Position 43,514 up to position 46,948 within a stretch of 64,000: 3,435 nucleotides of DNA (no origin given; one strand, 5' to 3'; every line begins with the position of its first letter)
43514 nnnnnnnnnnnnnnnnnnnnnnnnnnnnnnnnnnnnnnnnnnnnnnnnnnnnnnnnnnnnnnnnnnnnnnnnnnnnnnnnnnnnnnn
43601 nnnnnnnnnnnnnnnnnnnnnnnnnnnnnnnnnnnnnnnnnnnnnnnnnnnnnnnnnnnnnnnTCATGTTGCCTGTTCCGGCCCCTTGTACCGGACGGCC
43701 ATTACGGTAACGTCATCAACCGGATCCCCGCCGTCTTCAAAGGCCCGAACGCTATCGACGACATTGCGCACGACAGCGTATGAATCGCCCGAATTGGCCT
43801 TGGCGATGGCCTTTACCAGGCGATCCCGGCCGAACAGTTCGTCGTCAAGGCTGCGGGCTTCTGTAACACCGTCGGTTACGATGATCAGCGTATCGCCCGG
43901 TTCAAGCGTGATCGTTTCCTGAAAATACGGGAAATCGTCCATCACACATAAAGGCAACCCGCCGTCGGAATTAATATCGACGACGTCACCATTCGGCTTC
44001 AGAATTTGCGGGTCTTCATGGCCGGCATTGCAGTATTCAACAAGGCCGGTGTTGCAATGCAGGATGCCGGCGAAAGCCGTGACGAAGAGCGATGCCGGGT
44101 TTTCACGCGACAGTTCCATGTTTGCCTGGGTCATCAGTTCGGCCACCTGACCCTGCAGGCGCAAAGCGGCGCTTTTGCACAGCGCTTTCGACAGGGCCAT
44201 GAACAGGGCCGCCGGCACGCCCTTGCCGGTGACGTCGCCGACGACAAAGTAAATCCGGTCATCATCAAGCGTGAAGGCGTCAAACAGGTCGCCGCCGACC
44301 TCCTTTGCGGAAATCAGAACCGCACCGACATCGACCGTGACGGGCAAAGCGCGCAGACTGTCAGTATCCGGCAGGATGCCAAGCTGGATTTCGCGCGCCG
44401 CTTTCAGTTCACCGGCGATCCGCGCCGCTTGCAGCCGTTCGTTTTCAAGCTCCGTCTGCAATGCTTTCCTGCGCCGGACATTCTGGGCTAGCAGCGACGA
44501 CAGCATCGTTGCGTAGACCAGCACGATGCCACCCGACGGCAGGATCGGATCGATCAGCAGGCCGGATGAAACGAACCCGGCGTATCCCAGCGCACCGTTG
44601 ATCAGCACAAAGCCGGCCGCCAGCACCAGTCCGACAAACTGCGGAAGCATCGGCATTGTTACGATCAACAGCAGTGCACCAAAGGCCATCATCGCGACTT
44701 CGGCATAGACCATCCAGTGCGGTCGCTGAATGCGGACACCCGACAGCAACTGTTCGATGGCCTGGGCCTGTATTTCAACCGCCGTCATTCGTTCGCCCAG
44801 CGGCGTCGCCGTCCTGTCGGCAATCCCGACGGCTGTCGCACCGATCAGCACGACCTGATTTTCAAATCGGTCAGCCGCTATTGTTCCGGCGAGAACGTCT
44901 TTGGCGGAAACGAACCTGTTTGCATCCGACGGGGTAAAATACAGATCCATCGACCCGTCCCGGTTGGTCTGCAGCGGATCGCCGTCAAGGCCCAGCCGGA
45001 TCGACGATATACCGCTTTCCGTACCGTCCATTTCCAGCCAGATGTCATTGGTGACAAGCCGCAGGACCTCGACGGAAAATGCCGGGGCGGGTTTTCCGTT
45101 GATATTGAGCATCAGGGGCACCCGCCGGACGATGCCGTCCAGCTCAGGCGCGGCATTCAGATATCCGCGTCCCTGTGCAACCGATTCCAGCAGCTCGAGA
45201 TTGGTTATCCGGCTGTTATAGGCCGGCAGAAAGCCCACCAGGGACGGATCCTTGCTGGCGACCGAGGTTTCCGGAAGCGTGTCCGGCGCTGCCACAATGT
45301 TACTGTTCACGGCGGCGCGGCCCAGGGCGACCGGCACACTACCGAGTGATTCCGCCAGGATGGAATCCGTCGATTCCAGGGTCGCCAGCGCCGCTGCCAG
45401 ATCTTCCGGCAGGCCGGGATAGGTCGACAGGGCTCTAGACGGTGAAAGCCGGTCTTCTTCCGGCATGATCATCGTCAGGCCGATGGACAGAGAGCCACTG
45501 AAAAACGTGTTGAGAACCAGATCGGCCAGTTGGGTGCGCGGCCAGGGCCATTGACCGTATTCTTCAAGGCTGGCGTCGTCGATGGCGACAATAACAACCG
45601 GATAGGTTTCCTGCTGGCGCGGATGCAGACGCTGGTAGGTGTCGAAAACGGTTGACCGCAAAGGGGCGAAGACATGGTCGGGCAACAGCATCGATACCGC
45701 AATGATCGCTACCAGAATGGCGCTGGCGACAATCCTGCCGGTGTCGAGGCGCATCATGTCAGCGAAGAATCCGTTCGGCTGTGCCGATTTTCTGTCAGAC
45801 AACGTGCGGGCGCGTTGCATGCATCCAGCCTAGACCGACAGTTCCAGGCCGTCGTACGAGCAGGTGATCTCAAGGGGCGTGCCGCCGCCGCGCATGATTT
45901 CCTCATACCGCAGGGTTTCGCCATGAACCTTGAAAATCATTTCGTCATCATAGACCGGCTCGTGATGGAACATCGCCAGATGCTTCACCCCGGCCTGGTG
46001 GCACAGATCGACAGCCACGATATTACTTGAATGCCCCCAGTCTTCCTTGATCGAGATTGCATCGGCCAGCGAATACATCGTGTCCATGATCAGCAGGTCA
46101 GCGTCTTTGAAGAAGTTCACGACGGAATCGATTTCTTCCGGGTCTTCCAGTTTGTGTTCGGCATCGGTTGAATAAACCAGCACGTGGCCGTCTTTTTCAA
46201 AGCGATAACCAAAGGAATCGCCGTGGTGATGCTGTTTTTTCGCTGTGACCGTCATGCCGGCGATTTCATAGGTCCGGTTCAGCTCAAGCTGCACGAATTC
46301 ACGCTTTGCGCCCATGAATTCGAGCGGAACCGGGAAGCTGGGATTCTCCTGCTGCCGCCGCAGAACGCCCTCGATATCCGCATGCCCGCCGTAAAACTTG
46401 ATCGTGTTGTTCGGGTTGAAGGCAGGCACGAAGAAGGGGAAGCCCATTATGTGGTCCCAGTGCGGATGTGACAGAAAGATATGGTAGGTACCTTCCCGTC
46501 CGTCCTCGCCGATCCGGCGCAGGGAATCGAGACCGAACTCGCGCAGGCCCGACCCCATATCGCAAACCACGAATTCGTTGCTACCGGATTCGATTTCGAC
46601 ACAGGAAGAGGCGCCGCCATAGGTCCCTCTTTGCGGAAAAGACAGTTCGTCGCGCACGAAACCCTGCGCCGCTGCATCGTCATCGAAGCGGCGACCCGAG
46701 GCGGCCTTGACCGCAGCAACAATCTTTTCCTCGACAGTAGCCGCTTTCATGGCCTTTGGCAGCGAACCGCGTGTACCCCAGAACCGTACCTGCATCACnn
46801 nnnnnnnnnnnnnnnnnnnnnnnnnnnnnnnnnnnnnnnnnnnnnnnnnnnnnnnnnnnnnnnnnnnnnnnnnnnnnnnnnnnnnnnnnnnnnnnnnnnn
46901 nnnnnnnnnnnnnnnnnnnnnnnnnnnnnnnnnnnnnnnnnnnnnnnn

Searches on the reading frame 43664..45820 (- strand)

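Call 29: search_protein_families(library=pfam, proteins=[window:43664-45820:-], max_evalue=0.00001)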
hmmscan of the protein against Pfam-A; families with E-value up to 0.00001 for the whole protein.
window:43664-45820:- (718 aa): 2 families
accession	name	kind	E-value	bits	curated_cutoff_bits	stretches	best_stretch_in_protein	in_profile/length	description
PF05226.16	CHASE2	-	1e-47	163.3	26.3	1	38-384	2-254/257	CHASE2 domain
PF07228.17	SpoIIE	-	3e-47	161.5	25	1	519-711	1-191/192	Stage II sporulation protein E (SpoIIE)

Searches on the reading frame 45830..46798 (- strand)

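Call 29: search_protein_families(library=pfam, proteins=[window:45830-46798:-], max_evalue=0.00001)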
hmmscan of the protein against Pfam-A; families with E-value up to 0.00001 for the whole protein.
window:45830-46798:- (322 aa): 2 families
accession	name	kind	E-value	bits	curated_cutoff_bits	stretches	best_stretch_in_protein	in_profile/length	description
PF12706.13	Lactamase_B_2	-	1.4e-17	64.4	27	1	103-279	30-200/200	Beta-lactamase superfamily domain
PF00753.33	Lactamase_B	-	1.9e-06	28.4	22.7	1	61-223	3-160/196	Metallo-beta-lactamase superfamily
